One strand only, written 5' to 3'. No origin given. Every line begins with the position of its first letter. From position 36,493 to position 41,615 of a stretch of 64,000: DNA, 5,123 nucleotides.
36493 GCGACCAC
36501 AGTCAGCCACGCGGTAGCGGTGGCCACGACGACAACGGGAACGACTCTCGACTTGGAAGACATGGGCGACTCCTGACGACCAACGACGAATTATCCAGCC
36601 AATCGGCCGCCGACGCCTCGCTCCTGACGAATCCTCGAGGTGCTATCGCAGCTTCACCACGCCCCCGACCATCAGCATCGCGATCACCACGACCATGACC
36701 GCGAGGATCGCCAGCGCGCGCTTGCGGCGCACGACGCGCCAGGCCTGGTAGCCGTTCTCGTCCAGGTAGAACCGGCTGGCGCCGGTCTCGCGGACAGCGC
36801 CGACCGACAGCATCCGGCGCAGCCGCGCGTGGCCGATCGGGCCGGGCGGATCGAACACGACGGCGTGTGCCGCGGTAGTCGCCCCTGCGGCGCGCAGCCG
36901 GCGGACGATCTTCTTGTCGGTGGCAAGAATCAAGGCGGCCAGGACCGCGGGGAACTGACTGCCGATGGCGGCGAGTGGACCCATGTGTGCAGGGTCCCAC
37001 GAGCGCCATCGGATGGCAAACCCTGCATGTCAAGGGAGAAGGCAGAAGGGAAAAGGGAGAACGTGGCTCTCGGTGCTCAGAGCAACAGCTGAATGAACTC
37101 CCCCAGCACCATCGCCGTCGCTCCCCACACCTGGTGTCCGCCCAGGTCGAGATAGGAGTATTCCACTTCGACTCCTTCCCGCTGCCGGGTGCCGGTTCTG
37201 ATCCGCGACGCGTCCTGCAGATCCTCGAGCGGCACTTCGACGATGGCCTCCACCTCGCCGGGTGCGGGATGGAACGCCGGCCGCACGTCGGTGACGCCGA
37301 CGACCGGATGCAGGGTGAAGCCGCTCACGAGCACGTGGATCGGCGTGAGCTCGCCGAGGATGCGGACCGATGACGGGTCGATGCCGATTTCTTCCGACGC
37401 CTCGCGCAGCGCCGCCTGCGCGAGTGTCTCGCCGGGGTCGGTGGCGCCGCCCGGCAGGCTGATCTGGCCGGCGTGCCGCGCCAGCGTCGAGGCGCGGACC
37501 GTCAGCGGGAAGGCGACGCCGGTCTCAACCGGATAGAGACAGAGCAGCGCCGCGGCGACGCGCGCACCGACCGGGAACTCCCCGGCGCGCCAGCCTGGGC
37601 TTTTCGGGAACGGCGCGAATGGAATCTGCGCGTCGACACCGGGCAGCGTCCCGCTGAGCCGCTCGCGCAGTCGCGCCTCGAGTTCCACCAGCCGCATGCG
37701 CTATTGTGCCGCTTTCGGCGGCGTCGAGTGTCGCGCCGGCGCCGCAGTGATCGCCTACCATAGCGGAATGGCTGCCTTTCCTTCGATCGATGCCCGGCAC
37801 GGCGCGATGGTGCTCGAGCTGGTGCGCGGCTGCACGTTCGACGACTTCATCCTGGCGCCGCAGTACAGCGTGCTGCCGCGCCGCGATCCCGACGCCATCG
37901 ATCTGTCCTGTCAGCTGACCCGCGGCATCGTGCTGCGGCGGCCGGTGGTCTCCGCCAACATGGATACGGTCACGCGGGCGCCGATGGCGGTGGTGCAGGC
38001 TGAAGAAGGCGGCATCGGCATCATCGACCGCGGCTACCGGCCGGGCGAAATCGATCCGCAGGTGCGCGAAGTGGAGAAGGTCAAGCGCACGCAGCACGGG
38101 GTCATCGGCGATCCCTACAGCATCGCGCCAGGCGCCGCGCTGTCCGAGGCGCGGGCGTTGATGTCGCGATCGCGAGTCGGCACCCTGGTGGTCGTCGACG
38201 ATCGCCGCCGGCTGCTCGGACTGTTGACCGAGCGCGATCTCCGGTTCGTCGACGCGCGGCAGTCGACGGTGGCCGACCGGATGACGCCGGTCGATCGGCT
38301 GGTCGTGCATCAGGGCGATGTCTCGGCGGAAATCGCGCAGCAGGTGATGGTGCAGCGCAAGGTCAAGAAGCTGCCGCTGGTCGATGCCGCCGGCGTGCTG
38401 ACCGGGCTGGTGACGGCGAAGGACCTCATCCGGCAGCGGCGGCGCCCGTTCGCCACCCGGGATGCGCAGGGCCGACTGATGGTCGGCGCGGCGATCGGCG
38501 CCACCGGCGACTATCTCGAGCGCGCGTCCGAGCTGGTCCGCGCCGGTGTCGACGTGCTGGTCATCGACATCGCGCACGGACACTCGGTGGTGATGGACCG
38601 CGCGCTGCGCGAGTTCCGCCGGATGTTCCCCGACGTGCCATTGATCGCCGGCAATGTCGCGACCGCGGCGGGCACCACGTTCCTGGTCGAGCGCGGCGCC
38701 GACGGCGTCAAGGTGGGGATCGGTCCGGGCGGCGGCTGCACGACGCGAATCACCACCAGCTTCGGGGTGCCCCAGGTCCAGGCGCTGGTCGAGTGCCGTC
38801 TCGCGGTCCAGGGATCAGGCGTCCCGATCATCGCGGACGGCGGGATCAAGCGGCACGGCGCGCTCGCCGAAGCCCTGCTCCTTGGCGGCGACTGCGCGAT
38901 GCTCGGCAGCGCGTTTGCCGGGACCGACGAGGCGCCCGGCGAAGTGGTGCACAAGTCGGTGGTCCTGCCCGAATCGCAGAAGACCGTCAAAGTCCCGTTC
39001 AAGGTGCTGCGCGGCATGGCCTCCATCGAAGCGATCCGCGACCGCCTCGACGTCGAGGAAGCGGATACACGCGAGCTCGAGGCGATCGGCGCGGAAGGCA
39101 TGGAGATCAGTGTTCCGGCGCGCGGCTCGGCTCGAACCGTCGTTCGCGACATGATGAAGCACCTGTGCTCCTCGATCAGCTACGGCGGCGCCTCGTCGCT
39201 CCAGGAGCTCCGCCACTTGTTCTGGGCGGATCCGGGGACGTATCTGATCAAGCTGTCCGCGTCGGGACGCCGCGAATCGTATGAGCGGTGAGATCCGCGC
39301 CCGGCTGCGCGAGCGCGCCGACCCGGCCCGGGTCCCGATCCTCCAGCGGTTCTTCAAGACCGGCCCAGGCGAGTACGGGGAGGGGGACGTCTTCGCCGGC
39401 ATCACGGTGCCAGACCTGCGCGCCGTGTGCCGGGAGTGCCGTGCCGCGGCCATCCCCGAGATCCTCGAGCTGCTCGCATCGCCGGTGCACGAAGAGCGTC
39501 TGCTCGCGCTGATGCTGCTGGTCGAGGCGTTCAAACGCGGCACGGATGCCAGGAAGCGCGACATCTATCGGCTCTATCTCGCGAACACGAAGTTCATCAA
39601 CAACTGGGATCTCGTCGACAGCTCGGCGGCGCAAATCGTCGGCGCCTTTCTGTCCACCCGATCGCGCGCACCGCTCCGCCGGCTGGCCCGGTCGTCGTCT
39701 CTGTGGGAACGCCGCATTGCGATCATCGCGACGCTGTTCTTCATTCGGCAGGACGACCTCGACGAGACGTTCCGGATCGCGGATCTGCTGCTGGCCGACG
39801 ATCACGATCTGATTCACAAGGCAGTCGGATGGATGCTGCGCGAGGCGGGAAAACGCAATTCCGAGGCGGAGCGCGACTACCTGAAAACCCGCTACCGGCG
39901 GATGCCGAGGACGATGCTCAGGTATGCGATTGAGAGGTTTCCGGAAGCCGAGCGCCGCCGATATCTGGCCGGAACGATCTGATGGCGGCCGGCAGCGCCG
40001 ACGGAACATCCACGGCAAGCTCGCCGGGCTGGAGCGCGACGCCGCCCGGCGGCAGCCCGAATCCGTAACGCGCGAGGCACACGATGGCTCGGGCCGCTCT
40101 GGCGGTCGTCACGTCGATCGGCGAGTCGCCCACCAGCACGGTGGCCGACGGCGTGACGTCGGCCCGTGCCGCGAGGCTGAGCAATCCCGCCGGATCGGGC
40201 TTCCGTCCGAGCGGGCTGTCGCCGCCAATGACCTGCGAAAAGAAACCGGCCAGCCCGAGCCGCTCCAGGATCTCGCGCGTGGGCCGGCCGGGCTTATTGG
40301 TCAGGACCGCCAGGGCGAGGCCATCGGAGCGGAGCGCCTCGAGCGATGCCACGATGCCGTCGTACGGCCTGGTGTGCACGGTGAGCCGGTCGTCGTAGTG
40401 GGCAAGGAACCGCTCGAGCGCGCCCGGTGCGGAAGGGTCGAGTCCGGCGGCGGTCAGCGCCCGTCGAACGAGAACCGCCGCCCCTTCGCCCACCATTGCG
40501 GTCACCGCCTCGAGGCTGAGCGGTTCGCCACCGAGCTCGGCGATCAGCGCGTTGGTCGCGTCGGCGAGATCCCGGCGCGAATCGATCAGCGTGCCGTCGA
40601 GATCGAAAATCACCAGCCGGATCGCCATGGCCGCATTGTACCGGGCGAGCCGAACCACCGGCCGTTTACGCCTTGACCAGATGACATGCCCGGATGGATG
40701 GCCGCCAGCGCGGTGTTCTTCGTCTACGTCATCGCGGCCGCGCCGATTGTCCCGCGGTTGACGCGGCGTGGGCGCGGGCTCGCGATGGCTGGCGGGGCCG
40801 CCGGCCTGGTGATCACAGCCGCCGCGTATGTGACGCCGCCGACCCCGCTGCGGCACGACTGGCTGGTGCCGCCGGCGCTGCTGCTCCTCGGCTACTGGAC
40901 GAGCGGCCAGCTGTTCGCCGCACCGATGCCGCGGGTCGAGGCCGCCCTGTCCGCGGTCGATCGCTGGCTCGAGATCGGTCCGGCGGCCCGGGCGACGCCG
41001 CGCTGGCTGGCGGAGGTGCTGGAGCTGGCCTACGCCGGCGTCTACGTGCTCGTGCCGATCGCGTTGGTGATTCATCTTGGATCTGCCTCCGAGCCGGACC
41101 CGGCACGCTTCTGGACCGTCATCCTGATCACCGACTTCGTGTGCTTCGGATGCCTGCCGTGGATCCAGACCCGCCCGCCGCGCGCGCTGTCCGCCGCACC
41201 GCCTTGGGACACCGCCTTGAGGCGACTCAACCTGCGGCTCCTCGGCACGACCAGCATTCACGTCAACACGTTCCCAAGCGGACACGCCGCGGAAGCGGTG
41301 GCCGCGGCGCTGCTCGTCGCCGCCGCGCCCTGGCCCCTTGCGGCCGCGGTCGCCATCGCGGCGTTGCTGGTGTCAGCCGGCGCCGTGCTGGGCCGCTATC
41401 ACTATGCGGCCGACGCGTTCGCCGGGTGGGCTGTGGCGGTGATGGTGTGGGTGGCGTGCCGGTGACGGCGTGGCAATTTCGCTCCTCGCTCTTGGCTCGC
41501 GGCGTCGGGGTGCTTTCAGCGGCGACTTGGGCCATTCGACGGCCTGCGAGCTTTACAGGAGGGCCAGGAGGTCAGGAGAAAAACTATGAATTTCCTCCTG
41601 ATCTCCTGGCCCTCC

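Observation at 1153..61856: Nearly every intergenic gap carries a palindromic element whose arms are tandem 7-9 nt units (at least 6 families, ~17 copies in 64 kb)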

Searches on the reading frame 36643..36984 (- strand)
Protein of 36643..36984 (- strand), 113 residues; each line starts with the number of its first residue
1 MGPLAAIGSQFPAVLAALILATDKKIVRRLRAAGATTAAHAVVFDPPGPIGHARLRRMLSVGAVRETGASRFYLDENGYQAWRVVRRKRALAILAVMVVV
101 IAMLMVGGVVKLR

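Call 54: find_encoding_contigs(protein=window:36643-36984:-, flank=3000, max_places=10)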
Protein window:36643-36984:- (113 aa): no gene with exactly this product is on record in the collection.

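Call 65: search_protein_families(library=pfam, proteins=[window:36643-36984:-])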
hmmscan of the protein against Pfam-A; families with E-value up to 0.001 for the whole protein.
window:36643-36984:- (113 aa): 0 families

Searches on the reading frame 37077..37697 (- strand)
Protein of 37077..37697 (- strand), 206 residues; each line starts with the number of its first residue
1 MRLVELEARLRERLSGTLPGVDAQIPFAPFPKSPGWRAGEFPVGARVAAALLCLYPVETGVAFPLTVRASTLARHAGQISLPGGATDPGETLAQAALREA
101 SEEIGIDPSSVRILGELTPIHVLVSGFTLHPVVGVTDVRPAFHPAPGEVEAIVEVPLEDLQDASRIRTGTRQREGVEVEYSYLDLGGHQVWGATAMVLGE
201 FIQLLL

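Call 65: search_protein_families(library=pfam, proteins=[window:37077-37697:-])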
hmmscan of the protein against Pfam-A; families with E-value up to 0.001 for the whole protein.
window:37077-37697:- (206 aa): 1 family
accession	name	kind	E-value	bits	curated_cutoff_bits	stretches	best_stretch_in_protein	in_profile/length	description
PF00293.34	NUDIX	-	2.5e-14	53.8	21.1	1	65-162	18-119/134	NUDIX domain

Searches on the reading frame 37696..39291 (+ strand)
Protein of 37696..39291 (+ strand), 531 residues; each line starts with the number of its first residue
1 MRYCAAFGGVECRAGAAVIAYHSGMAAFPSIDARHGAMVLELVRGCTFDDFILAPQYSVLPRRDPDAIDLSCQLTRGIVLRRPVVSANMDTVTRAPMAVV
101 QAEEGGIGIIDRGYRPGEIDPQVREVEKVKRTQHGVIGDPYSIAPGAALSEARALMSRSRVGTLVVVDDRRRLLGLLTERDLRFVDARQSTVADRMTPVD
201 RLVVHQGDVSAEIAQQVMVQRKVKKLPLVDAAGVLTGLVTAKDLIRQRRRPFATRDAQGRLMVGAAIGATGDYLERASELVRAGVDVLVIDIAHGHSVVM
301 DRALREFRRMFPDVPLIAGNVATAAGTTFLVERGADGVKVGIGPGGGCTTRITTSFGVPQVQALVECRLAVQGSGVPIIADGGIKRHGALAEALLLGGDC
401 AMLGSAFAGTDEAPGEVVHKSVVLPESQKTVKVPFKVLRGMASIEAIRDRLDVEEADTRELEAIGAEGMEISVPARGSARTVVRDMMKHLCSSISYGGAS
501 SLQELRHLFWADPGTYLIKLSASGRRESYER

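Call 65: search_protein_families(library=pfam, proteins=[window:37696-39291:+])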
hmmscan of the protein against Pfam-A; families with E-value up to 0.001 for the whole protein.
window:37696-39291:+ (531 aa): 4 families
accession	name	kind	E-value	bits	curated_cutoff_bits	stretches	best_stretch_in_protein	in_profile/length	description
PF00478.31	IMPDH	-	3.3e-101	339.2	25.6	1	45-528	1-342/345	IMP dehydrogenase / GMP reductase domain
PF00571.33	CBS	-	5.2e-15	55.9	24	2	139-183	8-52/57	CBS domain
PF03060.21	NMO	-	8.9e-14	52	28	1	319-433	141-251/331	Nitronate monooxygenase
PF01070.24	FMN_dh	-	0.00075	19.1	24.9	0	307-408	213-306/350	FMN-dependent dehydrogenase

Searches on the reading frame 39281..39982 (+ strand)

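Call 65: search_protein_families(library=pfam, proteins=[window:39281-39982:+])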
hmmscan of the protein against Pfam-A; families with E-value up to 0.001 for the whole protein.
window:39281-39982:+ (233 aa): 1 family
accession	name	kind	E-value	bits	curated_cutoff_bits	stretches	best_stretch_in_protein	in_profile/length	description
PF08713.17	DNA_alkylation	-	3.8e-64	216.7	21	1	5-220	1-213/213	DNA alkylation repair enzyme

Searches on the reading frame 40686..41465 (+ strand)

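Call 65: search_protein_families(library=pfam, proteins=[window:40686-41465:+])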
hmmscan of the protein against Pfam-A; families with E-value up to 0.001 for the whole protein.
window:40686-41465:+ (259 aa): 2 families
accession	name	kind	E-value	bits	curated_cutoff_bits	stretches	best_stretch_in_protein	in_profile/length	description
PF14378.12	PAP2_3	-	2e-12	47.8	27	1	87-256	2-189/190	PAP2 superfamily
PF01569.27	PAP2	-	2.1e-09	37.6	27.2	1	162-258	26-121/130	PAP2 superfamily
